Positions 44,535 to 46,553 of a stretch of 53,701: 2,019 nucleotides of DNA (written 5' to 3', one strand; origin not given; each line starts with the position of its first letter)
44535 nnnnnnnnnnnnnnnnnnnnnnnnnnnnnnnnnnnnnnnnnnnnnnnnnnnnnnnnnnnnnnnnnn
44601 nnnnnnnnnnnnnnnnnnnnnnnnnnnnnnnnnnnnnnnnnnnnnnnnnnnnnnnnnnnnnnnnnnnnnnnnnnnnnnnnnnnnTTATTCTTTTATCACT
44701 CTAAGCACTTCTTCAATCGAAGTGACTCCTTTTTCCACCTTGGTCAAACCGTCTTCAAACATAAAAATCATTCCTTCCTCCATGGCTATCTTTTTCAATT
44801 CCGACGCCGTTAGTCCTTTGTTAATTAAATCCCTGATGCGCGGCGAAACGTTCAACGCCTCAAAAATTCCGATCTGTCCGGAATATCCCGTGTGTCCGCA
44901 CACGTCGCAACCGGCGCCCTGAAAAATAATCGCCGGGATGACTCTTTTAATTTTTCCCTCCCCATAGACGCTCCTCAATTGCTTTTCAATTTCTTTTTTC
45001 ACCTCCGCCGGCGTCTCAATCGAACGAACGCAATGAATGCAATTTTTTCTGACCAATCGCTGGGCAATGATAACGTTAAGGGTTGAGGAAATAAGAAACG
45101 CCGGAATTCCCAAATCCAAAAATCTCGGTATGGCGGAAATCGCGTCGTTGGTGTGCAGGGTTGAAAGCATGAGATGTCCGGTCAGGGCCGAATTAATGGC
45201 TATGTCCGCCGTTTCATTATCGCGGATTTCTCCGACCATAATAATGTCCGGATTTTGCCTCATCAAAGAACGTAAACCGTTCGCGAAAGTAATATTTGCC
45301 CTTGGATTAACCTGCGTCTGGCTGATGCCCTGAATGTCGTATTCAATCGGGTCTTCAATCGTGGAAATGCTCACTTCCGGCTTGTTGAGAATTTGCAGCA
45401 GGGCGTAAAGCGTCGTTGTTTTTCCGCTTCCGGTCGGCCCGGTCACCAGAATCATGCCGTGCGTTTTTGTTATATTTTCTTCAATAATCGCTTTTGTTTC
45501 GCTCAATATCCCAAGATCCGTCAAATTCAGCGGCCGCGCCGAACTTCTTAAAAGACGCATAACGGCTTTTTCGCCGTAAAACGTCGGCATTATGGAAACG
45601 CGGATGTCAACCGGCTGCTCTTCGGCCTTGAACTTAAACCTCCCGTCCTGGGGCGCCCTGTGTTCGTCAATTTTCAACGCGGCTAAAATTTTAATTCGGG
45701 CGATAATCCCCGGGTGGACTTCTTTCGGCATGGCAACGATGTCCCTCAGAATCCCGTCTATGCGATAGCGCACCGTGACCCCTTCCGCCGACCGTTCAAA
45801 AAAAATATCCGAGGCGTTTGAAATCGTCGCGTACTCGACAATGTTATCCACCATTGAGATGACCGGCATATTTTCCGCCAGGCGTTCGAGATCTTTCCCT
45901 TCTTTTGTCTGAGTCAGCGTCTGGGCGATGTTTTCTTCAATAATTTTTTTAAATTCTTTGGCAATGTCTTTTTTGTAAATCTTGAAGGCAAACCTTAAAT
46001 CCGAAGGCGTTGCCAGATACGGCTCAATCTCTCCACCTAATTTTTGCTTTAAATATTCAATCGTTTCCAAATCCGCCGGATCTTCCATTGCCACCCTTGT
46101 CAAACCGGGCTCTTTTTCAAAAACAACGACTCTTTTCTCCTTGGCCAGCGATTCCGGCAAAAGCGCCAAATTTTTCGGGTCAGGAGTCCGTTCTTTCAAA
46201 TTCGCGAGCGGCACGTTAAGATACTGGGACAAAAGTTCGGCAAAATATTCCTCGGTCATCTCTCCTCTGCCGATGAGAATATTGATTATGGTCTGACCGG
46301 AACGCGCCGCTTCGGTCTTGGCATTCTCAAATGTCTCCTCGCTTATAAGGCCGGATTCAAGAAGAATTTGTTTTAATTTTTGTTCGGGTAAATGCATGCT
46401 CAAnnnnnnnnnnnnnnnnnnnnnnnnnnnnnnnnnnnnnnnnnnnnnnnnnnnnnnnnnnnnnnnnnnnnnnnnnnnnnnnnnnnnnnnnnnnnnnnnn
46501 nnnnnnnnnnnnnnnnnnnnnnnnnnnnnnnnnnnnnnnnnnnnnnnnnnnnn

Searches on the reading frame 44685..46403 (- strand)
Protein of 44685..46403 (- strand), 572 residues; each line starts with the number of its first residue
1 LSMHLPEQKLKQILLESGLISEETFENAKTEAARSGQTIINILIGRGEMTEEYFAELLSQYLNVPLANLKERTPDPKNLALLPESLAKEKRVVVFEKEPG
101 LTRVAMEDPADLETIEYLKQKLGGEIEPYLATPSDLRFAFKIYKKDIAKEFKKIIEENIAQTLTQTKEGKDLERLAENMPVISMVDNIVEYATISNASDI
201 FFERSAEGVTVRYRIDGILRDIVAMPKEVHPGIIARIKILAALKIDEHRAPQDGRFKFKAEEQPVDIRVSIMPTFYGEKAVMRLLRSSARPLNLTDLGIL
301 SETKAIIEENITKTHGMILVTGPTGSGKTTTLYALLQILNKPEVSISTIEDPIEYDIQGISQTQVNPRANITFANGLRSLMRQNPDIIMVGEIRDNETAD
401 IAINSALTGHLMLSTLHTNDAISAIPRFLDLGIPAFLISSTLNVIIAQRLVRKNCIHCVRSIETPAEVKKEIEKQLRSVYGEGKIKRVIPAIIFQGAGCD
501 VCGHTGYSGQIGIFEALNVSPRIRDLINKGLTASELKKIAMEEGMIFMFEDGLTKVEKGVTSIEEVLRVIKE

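Call 15: search_protein_families(library=pfam, proteins=[window:44685-46403:-], max_evalue=0.001)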
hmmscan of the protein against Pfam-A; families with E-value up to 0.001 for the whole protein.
window:44685-46403:- (572 aa): 9 families
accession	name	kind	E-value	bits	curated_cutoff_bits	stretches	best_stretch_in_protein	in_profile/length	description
PF00437.27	T2SSE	-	2.7e-127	424.9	24.9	1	176-568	3-370/370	Type II/IV secretion system protein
PF05157.20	MshEN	-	4.6e-14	52.6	23.1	1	62-137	1-77/90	MshEN domain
PF13476.12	AAA_23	-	3.6e-05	24.9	27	1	309-375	13-81/201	AAA domain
PF13401.12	AAA_22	-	0.00012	22.8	27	1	313-344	3-36/130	AAA domain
PF10415.14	FumaraseC_C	-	0.00024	21.9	32.5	0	31-59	20-48/54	Fumarase C C-terminus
PF13555.12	AAA_29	-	0.00027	21.1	27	1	314-340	21-47/61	P-loop containing region of AAA domain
PF20720.3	nSTAND3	-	0.00045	20.4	27.2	0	310-351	12-53/155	Novel STAND NTPase 3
PF25199.1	nSTAND_NTPase5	-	0.00071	19.9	34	0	308-356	34-83/145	Novel STAND NTPase 5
PF13604.12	AAA_30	-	0.00099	19.3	27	0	304-343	7-46/191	AAA domain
